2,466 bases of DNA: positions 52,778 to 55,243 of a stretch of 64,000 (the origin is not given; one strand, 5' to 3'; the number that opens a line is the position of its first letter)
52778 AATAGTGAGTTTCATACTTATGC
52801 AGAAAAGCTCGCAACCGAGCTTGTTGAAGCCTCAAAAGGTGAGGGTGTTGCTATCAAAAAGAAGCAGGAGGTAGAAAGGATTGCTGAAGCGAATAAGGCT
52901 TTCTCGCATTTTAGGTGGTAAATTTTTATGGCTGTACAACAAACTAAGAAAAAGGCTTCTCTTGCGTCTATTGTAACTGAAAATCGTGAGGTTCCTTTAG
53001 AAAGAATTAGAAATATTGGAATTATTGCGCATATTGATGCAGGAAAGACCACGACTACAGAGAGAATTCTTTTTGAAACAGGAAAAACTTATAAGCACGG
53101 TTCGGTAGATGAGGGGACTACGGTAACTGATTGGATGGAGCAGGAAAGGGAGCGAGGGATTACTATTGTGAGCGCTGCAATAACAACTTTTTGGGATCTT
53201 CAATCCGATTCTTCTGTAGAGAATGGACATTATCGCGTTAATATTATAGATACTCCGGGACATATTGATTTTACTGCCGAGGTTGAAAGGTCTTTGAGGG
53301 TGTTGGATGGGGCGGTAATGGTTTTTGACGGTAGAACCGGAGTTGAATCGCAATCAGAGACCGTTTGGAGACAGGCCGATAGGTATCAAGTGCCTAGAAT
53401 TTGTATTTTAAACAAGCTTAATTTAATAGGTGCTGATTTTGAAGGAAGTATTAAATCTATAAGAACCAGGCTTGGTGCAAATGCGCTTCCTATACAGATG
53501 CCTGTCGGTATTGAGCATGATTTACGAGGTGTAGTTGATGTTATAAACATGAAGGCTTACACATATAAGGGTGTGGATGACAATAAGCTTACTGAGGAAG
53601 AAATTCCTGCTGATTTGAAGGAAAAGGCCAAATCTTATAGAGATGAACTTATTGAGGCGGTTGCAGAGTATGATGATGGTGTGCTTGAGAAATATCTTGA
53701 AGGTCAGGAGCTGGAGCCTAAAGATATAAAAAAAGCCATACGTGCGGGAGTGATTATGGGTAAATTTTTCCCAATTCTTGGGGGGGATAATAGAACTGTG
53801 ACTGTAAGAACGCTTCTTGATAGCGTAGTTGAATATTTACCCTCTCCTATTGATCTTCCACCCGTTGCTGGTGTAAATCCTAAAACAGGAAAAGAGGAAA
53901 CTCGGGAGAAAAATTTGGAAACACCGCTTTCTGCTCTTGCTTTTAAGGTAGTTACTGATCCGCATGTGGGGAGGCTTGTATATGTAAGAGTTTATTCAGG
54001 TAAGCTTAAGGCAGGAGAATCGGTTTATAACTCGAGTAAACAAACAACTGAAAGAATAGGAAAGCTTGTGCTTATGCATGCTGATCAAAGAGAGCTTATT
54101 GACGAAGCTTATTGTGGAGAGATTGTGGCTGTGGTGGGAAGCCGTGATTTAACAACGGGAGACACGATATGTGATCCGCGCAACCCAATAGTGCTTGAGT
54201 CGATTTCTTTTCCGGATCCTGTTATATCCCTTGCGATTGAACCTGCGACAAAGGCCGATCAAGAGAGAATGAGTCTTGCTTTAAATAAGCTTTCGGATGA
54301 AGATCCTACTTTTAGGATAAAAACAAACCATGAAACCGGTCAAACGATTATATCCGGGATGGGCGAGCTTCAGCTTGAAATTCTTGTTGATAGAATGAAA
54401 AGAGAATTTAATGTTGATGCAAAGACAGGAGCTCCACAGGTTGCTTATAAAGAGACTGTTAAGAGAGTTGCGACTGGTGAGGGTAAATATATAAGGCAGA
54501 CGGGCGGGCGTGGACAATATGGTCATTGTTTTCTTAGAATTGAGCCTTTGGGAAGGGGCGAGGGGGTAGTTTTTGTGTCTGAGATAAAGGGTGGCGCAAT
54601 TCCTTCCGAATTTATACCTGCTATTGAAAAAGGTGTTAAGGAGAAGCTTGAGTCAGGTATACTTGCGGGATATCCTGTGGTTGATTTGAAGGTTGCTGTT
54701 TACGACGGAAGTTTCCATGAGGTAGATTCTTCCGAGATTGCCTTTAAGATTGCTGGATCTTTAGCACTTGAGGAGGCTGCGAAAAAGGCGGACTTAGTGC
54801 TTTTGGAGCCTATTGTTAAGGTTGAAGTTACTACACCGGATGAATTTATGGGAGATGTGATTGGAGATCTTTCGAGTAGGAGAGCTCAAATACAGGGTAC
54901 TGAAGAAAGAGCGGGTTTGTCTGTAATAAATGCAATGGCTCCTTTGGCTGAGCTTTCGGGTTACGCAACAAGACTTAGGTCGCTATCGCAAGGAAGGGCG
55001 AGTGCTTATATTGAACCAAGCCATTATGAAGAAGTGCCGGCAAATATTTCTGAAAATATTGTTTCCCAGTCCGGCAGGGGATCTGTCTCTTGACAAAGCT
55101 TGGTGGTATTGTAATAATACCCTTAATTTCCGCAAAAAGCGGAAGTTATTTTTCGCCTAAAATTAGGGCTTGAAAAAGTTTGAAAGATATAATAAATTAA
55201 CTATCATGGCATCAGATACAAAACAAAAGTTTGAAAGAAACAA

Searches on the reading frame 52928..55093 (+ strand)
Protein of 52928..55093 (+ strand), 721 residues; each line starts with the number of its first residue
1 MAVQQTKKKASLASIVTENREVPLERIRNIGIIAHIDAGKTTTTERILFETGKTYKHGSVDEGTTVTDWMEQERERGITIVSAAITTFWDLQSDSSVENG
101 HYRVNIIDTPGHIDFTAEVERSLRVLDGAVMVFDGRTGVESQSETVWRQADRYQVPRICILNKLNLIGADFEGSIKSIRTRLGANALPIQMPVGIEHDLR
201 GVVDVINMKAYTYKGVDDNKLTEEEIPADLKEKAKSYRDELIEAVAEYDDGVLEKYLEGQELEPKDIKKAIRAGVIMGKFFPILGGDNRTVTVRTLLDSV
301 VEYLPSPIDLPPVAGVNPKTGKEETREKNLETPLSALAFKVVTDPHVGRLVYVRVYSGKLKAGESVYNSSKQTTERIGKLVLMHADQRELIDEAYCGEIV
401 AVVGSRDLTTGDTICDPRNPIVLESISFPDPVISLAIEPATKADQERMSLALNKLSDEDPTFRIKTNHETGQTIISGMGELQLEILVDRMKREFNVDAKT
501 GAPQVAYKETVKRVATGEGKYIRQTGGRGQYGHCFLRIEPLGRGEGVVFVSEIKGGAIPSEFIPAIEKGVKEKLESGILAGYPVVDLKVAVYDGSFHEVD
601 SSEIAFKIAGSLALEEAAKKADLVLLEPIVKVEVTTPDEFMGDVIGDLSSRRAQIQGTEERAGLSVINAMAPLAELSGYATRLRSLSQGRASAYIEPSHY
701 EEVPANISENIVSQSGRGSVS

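Call 40: find_encoding_contigs(protein=window:52928-55093:+, flank=10000, max_places=1)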
Protein window:52928-55093:+ (721 aa): 4 contigs read that carry it; 1 place shown.
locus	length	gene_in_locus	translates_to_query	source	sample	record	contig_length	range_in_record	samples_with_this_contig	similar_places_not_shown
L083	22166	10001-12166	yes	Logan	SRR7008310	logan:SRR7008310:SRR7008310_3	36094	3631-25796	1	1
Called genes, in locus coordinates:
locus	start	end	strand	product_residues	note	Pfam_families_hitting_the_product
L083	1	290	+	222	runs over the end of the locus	PF04203:Sortase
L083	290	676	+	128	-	PF03652:RuvX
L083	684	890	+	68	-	-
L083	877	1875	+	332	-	PF02618:YceG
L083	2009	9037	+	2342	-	PF04563:RNA_pol_Rpb2_1, PF04561:RNA_pol_Rpb2_2, PF04565:RNA_pol_Rpb2_3, PF10385:RNA_pol_Rpb2_45, PF00562:RNA_pol_Rpb2_6, PF04560:RNA_pol_Rpb2_7, PF04997:RNA_pol_Rpb1_1, PF00623:RNA_pol_Rpb1_2, +2 more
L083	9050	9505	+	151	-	PF00164:Ribosom_S12_S23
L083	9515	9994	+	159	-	PF00177:Ribosomal_S7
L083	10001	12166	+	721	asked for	PF00009:GTP_EFTU, PF22042:EF-G_D2, PF03144:GTP_EFTU_D2, PF14492:EFG_III, PF16658:RF3_C, PF03764:EFG_IV, PF00679:EFG_C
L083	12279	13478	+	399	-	PF00009:GTP_EFTU, PF03144:GTP_EFTU_D2, PF03143:GTP_EFTU_D3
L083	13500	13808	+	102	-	PF00338:Ribosomal_S10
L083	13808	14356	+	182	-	PF01728:FtsJ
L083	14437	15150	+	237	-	PF00297:Ribosomal_L3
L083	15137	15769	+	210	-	PF00573:Ribosomal_L4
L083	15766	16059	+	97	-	PF00276:Ribosomal_L23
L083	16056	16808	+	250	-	PF00181:Ribosomal_L2_N, PF03947:Ribosomal_L2_C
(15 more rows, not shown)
